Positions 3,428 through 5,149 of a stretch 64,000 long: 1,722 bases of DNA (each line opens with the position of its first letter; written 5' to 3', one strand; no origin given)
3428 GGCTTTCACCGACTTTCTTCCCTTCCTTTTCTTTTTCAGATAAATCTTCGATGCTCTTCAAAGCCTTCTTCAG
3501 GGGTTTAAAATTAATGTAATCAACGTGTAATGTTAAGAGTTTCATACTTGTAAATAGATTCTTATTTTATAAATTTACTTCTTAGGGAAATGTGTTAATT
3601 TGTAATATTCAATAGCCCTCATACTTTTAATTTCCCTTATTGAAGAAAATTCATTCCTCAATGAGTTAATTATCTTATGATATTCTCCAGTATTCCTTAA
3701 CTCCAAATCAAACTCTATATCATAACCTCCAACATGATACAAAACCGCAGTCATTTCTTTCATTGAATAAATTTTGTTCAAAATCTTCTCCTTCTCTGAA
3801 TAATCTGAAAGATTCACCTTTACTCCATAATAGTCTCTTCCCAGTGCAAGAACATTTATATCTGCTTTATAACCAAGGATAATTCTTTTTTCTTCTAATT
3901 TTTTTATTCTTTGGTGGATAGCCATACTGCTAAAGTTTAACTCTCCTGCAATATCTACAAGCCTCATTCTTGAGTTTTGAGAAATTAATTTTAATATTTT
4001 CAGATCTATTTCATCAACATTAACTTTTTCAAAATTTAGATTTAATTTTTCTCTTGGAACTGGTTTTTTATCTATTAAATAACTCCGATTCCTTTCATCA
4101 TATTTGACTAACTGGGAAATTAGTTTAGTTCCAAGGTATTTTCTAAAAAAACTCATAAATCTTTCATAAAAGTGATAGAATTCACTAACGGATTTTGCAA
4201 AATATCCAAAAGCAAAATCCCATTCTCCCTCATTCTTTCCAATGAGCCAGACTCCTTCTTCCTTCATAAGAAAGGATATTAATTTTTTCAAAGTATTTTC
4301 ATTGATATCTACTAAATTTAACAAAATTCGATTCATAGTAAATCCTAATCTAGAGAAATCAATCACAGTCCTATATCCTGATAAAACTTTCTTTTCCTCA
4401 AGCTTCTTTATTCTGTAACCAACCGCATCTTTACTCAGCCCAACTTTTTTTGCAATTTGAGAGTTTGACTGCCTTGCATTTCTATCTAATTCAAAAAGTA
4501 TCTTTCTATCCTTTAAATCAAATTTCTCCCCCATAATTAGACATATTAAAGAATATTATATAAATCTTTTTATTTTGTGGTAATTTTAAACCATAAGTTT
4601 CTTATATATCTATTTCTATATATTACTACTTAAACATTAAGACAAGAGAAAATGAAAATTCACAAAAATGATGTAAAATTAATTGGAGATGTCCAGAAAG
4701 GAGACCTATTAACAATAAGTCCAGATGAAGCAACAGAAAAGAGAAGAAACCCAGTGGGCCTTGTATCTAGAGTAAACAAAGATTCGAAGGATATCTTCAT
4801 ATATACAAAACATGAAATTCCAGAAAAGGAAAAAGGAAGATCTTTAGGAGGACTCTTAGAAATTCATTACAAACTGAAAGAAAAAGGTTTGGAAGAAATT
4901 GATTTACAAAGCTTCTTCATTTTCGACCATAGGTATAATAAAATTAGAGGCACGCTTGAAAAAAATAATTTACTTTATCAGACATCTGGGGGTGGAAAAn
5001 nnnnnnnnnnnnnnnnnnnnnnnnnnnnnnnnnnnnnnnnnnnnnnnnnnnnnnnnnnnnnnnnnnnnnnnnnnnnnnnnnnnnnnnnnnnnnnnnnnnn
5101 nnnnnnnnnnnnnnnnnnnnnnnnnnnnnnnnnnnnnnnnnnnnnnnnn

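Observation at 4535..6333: Three-gene cassette of unrecognisable proteins with tandem paralogues, divergent from a double-Lrp regulator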

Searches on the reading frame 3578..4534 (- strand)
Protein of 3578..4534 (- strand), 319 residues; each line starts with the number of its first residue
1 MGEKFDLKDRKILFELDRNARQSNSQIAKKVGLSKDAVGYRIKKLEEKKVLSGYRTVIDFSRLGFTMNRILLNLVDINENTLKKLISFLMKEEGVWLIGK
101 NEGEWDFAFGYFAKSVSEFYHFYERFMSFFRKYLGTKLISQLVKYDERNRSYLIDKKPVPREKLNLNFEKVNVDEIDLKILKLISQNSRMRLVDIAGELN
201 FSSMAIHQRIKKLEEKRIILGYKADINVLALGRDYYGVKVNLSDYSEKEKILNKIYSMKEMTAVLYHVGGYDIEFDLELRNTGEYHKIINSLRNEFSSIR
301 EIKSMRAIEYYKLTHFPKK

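Call 4: search_protein_families(library=pfam, proteins=[window:3578-4534:-], max_evalue=1)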
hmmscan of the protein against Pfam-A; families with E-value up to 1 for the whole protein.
window:3578-4534:- (319 aa): 23 families
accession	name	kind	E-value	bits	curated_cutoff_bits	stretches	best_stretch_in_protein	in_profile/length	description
PF13412.12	HTH_24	-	3.3e-26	91.1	21.9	2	6-49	2-45/48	Winged helix-turn-helix DNA-binding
PF13404.12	HTH_AsnC-type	-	8.1e-26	90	27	2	6-46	2-42/42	AsnC-type helix-turn-helix domain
PF01047.28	MarR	-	1.5e-10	41.2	24.6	2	11-48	7-44/59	MarR family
PF01022.26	HTH_5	-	9e-06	25.9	22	2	10-47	5-41/47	Bacterial regulatory protein, arsR family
PF01037.27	AsnC_trans_reg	-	2.8e-05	24.3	25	1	239-308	2-71/73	Lrp/AsnC ligand binding domain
PF12802.13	MarR_2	-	4.6e-05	23.9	27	1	12-50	10-49/61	MarR family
PF08279.18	HTH_11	-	9.4e-05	22.7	25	1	179-217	4-43/55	HTH domain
PF13463.12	HTH_27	-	0.00011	22.8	22.2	2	177-219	5-48/68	Winged helix DNA-binding domain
PF04967.18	HTH_10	-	0.00012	22.3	23.1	1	18-48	20-50/53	HTH DNA binding domain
PF13730.12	HTH_36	-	0.00084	19.5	25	1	19-48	20-52/55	Helix-turn-helix domain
PF00126.33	HTH_1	-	0.00086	19.7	26.6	1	25-47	17-39/60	Bacterial regulatory helix-turn-helix protein, lysR family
PF22451.2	NirdL-like_HTH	-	0.0029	17.6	27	1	26-51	21-46/47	Siroheme decarboxylase NirDL-like HTH domain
PF12840.13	HTH_20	-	0.0043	17.4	27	1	12-47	9-44/51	Helix-turn-helix domain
PF08281.18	Sigma70_r4_2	-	0.0084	16.2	25.7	1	9-44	14-49/54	Sigma-70, region 4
PF13556.12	HTH_30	-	0.021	15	27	0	22-47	13-38/59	PucR C-terminal helix-turn-helix domain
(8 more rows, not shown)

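Call 5: search_protein_families(library=ncbifam, proteins=[window:3578-4534:-], max_evalue=1)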
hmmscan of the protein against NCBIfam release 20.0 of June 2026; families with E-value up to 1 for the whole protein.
window:3578-4534:- (319 aa): 36 families (the best 25 are shown)
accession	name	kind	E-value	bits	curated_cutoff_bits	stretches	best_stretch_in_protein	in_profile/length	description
NF053758.1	ChrTpTrnRegChrS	equivalog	1.6e-23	83.2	250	2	4-95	11-100/158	chromate efflux transcriptional regulator ChrS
NF008384.0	PRK11179.1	equivalog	1.4e-22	80.1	227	2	169-306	3-138/153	transcriptional regulator AsnC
NF040947.1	trans_reg_LysM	equivalog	7.1e-21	74.4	180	2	173-294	1-120/136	HTH-type transcriptional regulator LysM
NF040820.1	trans_reg_LrpA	equivalog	1.5e-20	73.5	250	2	5-79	2-74/141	HTH-type transcriptional regulator LrpA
NF008370.0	PRK11169.1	equivalog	3.5e-19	69.1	233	2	4-67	11-74/164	leucine-responsive transcriptional regulator Lrp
NF041396.1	TranRegLrp_Halo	equivalog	6.1e-17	61.9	190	2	174-295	4-125/149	HTH-type transcriptional regulator Lrp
NF041395.1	TranRegLrpA1_Halo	equivalog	1.8e-13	50.7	250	2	9-77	7-73/142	HTH-type transcriptional regulator LrpA1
NF038251.1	AdcR_fam_Zn_TF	equivalog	1.4e-06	28.6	175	2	18-59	46-87/143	zinc-dependent MarR family transcriptional regulator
NF040708.3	Siroheme_Dcarb_AhbA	equivalog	2e-06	27.6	140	2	25-95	20-87/144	siroheme decarboxylase subunit alpha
TIGR01884.1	cas_HTH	subfamily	3.8e-06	26.4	60.2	2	164-219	131-186/202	CRISPR-associated CARF protein Csa3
NF040707.3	Siroheme_Dcarb_AhbB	equivalog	9e-06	25.5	125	1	25-95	17-85/146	siroheme decarboxylase subunit beta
NF033788.1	HTH_metalloreg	subfamily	1.8e-05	24.4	55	1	175-220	11-56/77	metalloregulator ArsR/SmtB family transcription factor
NF040939.2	trans_reg_lrs14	equivalog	3.1e-05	24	90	1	173-240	19-85/103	Lrs14 family HTH-type transcriptional regulator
TIGR02702.1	SufR_cyano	equivalog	4.7e-05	23.2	178.8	1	179-241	5-65/208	iron-sulfur cluster biosynthesis transcriptional regulator SufR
NF003064.0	PRK03987.1-4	equivalog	0.00011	21.7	252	1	170-257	150-241/262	translation initiation factor IF-2 subunit alpha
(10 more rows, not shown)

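Call 35: find_related_loci(query=window:3578-4534:-, collection=genome_contigs, flank=6000)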
Query window:3578-4534:- (319 aa) in genome_contigs; peptide patterns used: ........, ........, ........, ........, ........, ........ (x = any residue, [..] = any of these).
42 stretches matched a pattern; 8 encode a relative of the query (tblastn E <= 1e-3); 8 distinct loci.
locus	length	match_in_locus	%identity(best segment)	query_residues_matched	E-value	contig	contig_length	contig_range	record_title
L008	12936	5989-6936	71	4-318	8e-152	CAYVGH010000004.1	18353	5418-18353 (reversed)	MAG TPA_asm: Candidatus Woesearchaeota archaeon isolate binchicken_co181_131 genome assembly, contig: NODE_4931_length_1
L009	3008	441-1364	66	4-311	1e-141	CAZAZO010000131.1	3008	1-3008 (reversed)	MAG TPA_asm: Candidatus Woesearchaeota archaeon isolate binchicken_co65_98 genome assembly, contig: NODE_107428_length_3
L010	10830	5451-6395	57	4-317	2e-112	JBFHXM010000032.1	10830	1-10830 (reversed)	MAG: Candidatus Woesearchaeota archaeon isolate Mix_sand09.2021.07.Z.57 k141_1472929_length_10830_cov_9.9247, whole geno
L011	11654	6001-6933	48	7-319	2e-93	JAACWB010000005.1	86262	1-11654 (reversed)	MAG: archaeon isolate CG_2015-01t_29_47 CG_2015-01t_curated_scaffold_70, whole genome shotgun sequence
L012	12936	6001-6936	45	4-317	3e-85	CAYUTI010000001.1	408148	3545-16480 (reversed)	MAG TPA_asm: Candidatus Woesearchaeota archaeon isolate SRP319275_co4_113 genome assembly, contig: NODE_6_length_408148_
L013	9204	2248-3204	40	3-318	3e-73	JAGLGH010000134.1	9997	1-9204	MAG: Nanoarchaeota archaeon isolate RS_10_27 ROV157_10.bin.27.fa_134, whole genome shotgun sequence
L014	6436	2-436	64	9-317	2e-56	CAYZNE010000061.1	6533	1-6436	MAG TPA_asm: uncultured Methanosarcinales archaeon isolate binchicken_co243_25 genome assembly, contig: NODE_11489_lengt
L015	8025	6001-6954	40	3-317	9e-74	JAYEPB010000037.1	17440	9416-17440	MAG: Nanoarchaeota archaeon isolate MAG014 MAG014_37, whole genome shotgun sequence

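Call 39: search_protein_families(library=pfam, proteins=[L008:5179-5880:-, L008:4467-5177:-, L010:4971-5399:-, L010:4606-4950:-, L011:5534-5800:-, L011:5136-5537:-, L012:5513-5869:-, L012:4819-5475:-], max_evalue=0.1)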
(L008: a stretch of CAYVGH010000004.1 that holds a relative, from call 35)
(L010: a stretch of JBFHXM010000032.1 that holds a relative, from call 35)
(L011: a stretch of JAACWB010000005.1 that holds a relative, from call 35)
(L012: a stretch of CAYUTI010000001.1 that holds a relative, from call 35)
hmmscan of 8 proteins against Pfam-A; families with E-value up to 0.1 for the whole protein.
L008:5179-5880:- (233 aa): 2 families
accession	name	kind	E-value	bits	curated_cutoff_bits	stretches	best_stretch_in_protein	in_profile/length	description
PF16715.11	CDPS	-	1.6e-06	28.5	27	1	13-160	12-149/220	Cyclodipeptide synthase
PF12707.14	DUF3804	-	0.057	13.6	22.5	0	94-194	3-101/128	Protein of unknown function (DUF3804)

L008:4467-5177:- (236 aa): 12 families
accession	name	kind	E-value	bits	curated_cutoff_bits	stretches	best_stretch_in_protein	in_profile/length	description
PF13649.12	Methyltransf_25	-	6.3e-18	65.7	27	1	43-132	2-97/97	Methyltransferase domain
PF13847.12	Methyltransf_31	-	2.2e-14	53.8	27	1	37-161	2-130/145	Methyltransferase domain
PF08241.18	Methyltransf_11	-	2.4e-14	54.2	21.2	1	43-135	1-94/95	Methyltransferase domain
PF08242.18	Methyltransf_12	-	8.1e-13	49.4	30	1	43-134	1-98/98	Methyltransferase domain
PF13489.12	Methyltransf_23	-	8.2e-10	39.1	27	1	25-139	10-119/164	Methyltransferase domain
PF01209.24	Ubie_methyltran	-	2.5e-08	34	20.1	1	8-139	17-155/233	ubiE/COQ5 methyltransferase family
PF02353.26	CMAS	-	8.1e-06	25.8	27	1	30-148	54-176/273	Mycolic acid cyclopropane synthetase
PF01728.25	FtsJ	-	0.00043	20.7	24.1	1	28-152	10-152/181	FtsJ-like methyltransferase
PF07021.18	MetW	-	0.0077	16.3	21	1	38-101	13-79/193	Methionine biosynthesis protein MetW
PF01739.24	CheR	-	0.0086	16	27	0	82-135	120-172/195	CheR methyltransferase, SAM binding domain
PF12081.13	GldM_1st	-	0.017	15.5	25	1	19-130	19-123/194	GldM N-terminal domain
PF06080.18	DUF938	-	0.036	14.3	27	1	22-64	9-51/202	Protein of unknown function (DUF938)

L010:4971-5399:- (142 aa): 0 families

L010:4606-4950:- (114 aa): 0 families

L011:5534-5800:- (88 aa): 1 family
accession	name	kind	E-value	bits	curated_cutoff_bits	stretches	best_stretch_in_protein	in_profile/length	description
PF15821.10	DUF4709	-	0.00047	21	27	1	27-83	12-68/110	Domain of unknown function (DUF4709)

L011:5136-5537:- (133 aa): 0 families

L012:5513-5869:- (118 aa): 0 families

L012:4819-5475:- (218 aa): 2 families
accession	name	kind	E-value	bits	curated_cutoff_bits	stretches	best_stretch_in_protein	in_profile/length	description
PF00072.30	Response_reg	-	0.072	13.7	30.2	0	6-62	1-52/111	Response regulator receiver domain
PF04275.20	P-mevalo_kinase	-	0.077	13.4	33.8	0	30-73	31-75/114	Phosphomevalonate kinase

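Call 41: find_related_loci(query=A3, collection=metagenome_contigs, flank=5000)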
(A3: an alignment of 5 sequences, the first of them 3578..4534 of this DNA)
Query A3 (319 aa) in metagenome_contigs; peptide patterns used: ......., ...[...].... (x = any residue, [..] = any of these).
388 stretches matched a pattern; 45 encode a relative of the query (tblastn E <= 1e-3); 45 distinct loci.
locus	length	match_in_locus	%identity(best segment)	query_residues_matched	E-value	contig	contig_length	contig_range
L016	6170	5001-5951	73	1-317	4e-156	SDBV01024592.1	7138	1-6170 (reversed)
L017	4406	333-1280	71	4-318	1e-154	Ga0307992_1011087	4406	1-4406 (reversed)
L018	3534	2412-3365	64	1-318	4e-144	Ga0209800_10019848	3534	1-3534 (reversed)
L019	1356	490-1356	69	1-289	1e-143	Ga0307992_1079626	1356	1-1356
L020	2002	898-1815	55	8-311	2e-115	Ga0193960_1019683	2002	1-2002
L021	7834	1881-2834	47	1-318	7e-90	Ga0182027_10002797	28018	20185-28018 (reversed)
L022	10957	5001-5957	45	1-319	5e-81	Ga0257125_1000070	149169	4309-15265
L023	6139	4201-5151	37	4-319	4e-64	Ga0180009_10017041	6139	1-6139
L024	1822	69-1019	38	6-317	4e-65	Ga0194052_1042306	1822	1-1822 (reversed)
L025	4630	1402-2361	35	5-319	4e-59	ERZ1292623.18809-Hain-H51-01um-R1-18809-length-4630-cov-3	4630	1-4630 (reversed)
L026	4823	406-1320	38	3-317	5e-57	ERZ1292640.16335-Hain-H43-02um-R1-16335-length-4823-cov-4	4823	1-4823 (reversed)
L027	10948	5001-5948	34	4-318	1e-53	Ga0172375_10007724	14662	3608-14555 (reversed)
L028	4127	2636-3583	36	3-317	3e-52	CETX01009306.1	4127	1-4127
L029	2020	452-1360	35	1-299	5e-52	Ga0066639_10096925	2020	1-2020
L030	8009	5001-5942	35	1-313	2e-50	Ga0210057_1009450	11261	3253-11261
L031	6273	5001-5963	32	1-318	3e-49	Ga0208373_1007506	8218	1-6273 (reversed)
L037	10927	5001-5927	33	3-314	1e-46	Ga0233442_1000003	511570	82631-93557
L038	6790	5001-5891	31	5-299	2e-46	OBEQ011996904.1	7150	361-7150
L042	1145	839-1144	73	4-257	4e-46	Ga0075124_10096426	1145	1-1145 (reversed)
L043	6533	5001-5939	30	5-317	2e-42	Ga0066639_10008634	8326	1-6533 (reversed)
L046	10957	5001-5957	30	1-317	4e-42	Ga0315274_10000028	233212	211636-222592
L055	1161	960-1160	81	5-232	7e-28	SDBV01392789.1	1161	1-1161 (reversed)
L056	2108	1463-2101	28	1-213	5e-26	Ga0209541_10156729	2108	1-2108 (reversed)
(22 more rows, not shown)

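Call 85: search_solved_structures(query=window:3578-4534:-, max_evalue=0.00001)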
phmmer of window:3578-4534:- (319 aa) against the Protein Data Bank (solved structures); distinct sequences matched with E-value up to 0.00001: 13.
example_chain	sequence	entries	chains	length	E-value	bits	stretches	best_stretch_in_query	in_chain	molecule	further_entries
2efo_A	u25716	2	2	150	1.4e-09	40.9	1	173-272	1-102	150aa long hypothetical transcriptional regulator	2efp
2efn_A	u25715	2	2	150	1.9e-09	40.5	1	173-270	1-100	150aa long hypothetical transcriptional regulator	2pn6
2e7w_A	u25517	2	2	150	1.9e-09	40.4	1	173-272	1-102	150aa long hypothetical transcriptional regulator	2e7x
2pmh_A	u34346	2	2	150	2.1e-09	40.3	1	173-272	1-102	150aa long hypothetical transcriptional regulator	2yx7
2efq_A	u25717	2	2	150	2.6e-09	40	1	173-273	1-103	150aa long hypothetical transcriptional regulator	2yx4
1ri7_A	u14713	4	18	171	3.9e-09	39.4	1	170-292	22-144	Putative transcriptional regulator | Putative HTH-type transcriptional regulator PH1519 | Uncharacterized HTH-type transcriptional regulator PH1519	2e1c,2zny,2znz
2cyy_A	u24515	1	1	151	4.8e-09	39.1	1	170-292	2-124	Putative HTH-type transcriptional regulator PH1519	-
2cg4_A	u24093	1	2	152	5e-09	39.1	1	170-304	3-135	REGULATORY PROTEIN ASNC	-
1i1g_A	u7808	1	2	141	1e-08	38.1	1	6-76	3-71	TRANSCRIPTIONAL REGULATOR LRPA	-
8q90_A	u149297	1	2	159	9.8e-07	31.6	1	172-301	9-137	AsnC family transcriptional regulator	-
2dbb_A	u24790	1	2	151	2.3e-06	30.4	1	173-280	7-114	Putative HTH-type transcriptional regulator PH0061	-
7fby_A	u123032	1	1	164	3e-06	30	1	169-296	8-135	Transcriptional regulatory protein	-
9w4v_A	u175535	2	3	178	3.1e-06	29.9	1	169-295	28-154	Uncharacterized HTH-type transcriptional regulator PH0140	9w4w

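Call 91: search_protein_families(library=pfam, proteins=[L013:605-2080:-, L023:2556-4091:-, L030:4013-4996:-, L031:3861-4919:-, L046:3772-4905:-, L043:3628-4893:-, L037:4262-4897:-, L056:838-1356:-, L025:370-1041:-, L038:3682-4890:-], max_evalue=0.0001)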
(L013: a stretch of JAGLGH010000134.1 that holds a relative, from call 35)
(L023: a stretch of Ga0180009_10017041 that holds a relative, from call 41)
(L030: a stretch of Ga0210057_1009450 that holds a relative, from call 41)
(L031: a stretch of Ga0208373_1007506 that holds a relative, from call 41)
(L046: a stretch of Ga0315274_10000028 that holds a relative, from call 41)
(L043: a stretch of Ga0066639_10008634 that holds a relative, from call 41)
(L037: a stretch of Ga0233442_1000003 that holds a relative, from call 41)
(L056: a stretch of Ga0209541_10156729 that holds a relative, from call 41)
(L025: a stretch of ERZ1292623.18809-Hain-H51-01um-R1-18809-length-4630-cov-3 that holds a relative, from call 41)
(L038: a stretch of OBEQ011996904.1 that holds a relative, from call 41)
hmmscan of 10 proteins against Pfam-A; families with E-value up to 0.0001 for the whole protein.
L013:605-2080:- (491 aa): 2 families
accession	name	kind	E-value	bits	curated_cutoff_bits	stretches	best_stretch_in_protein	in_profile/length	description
PF02310.24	B12-binding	-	8.2e-19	68.1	32.1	1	30-164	10-120/121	B12 binding domain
PF04055.27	Radical_SAM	-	4.7e-12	46.8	29.5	1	240-408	3-165/166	Radical SAM superfamily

L023:2556-4091:- (511 aa): 2 families
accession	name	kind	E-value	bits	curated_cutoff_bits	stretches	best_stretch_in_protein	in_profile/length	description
PF04055.27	Radical_SAM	-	8.9e-12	45.9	29.5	1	224-394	6-166/166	Radical SAM superfamily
PF02310.24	B12-binding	-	7.3e-10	39.2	32.1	1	27-128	13-113/121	B12 binding domain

L030:4013-4996:- (327 aa): 1 family
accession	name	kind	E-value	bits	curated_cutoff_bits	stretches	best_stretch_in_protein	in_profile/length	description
PF04055.27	Radical_SAM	-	8.3e-07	29.8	29.5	1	60-160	5-106/166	Radical SAM superfamily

L031:3861-4919:- (352 aa): 0 families

L046:3772-4905:- (377 aa): 2 families
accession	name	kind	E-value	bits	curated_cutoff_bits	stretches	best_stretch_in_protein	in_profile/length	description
PF04055.27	Radical_SAM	-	2.3e-10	41.3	29.5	1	102-254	4-158/166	Radical SAM superfamily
PF13353.11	Fer4_12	-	8.1e-07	29.9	22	1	101-171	11-82/137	4Fe-4S single cluster domain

L043:3628-4893:- (421 aa): 1 family
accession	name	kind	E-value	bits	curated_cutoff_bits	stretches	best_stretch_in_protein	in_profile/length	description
PF00202.27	Aminotran_3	-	3e-71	240.7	30.5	1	27-417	16-400/403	Aminotransferase class-III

L037:4262-4897:- (211 aa): 7 families
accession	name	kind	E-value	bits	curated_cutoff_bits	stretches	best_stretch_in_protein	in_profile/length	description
PF13649.12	Methyltransf_25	-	1.2e-16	61.5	27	1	41-134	1-97/97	Methyltransferase domain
PF08241.18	Methyltransf_11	-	2.9e-16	60.3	21.2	1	42-138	1-95/95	Methyltransferase domain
PF13847.12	Methyltransf_31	-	5.5e-15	55.8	27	1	35-190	1-144/145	Methyltransferase domain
PF08242.18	Methyltransf_12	-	1.3e-10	42.3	30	1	42-135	1-97/98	Methyltransferase domain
PF13489.12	Methyltransf_23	-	5.2e-09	36.5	27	1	31-196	16-163/164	Methyltransferase domain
PF07021.18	MetW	-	4.9e-06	26.7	21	1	29-160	5-129/193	Methionine biosynthesis protein MetW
PF05175.20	MTS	-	1.7e-05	25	23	1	35-146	27-146/170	Methyltransferase small domain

L056:838-1356:- (172 aa): 1 family
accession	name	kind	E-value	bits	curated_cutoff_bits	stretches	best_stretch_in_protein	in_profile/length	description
PF00856.33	SET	-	8.5e-13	49.1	22.4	1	28-122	1-104/105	SET domain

L025:370-1041:- (223 aa): 0 families

L038:3682-4890:- (402 aa): 0 families

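Call 95: search_solved_structures(query=A4, max_evalue=0.01, show_alignments=2)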
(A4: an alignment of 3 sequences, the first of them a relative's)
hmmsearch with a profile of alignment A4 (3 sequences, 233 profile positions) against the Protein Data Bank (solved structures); distinct sequences matched with E-value up to 0.01: 7.
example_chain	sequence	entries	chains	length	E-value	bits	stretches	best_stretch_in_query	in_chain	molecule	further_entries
7qat_A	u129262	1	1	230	8.4e-21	77.7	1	9-222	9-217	Cyclodipeptide synthase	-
7qaq_A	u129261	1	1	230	4.2e-20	75.4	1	9-222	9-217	Cyclodipeptide synthase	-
7qaw_A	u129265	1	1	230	4.5e-20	75.3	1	9-222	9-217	Cyclodipeptide synthase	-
7qay_A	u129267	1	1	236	6.6e-20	74.7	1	9-222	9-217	Cyclodipeptide synthase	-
7qb8_A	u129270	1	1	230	9.9e-20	74.2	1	9-222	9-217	Cyclodipeptide synthase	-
7qax_A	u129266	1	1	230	3.1e-19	72.5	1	9-222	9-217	Cyclodipeptide synthase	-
7qau_A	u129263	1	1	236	7.7e-19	71.2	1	9-222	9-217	Cyclodipeptide synthase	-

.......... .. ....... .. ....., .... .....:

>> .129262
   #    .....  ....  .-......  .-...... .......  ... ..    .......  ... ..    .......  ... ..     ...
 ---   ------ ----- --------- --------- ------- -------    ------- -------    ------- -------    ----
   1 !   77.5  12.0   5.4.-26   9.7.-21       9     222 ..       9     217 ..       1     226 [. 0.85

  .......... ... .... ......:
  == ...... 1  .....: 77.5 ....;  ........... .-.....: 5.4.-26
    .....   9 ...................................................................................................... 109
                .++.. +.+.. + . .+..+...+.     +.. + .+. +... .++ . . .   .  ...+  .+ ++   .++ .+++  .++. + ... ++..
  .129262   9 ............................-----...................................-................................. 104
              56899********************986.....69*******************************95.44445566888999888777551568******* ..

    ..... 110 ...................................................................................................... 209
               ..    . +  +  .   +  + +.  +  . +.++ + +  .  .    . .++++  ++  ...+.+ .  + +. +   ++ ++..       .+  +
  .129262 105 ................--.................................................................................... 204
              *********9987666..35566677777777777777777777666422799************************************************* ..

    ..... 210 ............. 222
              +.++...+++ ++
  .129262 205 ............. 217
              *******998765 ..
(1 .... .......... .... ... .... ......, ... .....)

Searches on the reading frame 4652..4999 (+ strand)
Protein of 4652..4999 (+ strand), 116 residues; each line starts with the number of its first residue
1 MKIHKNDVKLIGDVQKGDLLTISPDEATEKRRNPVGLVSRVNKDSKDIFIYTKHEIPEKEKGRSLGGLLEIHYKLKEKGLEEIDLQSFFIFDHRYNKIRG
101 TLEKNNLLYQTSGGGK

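Call 4: search_protein_families(library=pfam, proteins=[window:4652-4999:+], max_evalue=1)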
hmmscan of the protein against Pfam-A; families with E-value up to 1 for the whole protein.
window:4652-4999:+ (116 aa): 1 family
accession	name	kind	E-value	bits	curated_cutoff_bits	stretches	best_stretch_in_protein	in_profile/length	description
PF02543.21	Carbam_trans_N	-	0.14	11.9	24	1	43-104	18-78/346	Carbamoyltransferase N-terminus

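Call 5: search_protein_families(library=ncbifam, proteins=[window:4652-4999:+], max_evalue=1)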
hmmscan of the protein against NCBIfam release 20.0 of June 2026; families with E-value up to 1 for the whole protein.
window:4652-4999:+ (116 aa): 1 family
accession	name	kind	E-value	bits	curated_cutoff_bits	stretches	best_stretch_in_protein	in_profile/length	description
NF008091.0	PRK10833.1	equivalog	0.11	11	412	1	28-108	179-260/618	outer membrane assembly protein AsmA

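Call 6: search_protein_families(library=phrogs, proteins=[window:4652-4999:+], max_evalue=1)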
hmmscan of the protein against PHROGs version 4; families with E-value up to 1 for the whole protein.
window:4652-4999:+ (116 aa): 1 family
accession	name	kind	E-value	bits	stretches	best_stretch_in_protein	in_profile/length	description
phrog_3911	-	unknown function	0.27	12.6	1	42-98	17-72/101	-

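Call 7: search_protein_families(library=padloc, proteins=[window:4652-4999:+], max_evalue=1)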
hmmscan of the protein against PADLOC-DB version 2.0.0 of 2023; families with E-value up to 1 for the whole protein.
window:4652-4999:+ (116 aa): 0 families

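Call 13: find_homologous_proteins(query=window:4652-4999:+, max_evalue=0.01)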
Query window:4652-4999:+ (116 aa): 1 proteins with E <= 0.01 among 5 candidates.
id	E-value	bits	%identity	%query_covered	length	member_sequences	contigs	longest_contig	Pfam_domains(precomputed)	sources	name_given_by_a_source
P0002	1.8e-69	249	100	100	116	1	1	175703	-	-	-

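Call 14: search_solved_structures(query=window:4652-4999:+, max_evalue=10)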
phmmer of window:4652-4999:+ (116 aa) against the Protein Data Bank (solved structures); distinct sequences matched with E-value up to 10: 11.
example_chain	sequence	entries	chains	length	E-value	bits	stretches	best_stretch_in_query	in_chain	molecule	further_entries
2y22_A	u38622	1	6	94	0.12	16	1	39-82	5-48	ALPHA-CRYSTALLIN B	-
2wj7_A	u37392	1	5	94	0.12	16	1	39-82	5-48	ALPHA-CRYSTALLIN B CHAIN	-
2n0k_A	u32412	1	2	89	0.14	15.8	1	40-82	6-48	Alpha-crystallin B chain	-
9bee_A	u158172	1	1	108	0.15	15.7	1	39-82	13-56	Alpha-crystallin B chain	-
2y1z_A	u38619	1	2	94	0.16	15.6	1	39-81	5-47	ALPHA-CRYSTALLIN B CHAIN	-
4m5t_A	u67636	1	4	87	0.16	15.6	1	40-82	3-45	Alpha-crystallin B chain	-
4m5s_A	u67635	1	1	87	0.18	15.5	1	40-82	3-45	Alpha-crystallin B chain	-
6bp9_A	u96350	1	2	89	0.18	15.4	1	40-81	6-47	Alpha-crystallin B chain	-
3l1g_A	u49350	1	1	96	0.22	15.2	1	40-82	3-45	Alpha-crystallin B chain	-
2klr_A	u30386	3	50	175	0.45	14.2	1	39-81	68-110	Alpha-crystallin B chain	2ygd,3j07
2y1y_A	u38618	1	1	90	0.51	14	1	42-82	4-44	ALPHA-CRYSTALLIN B CHAIN,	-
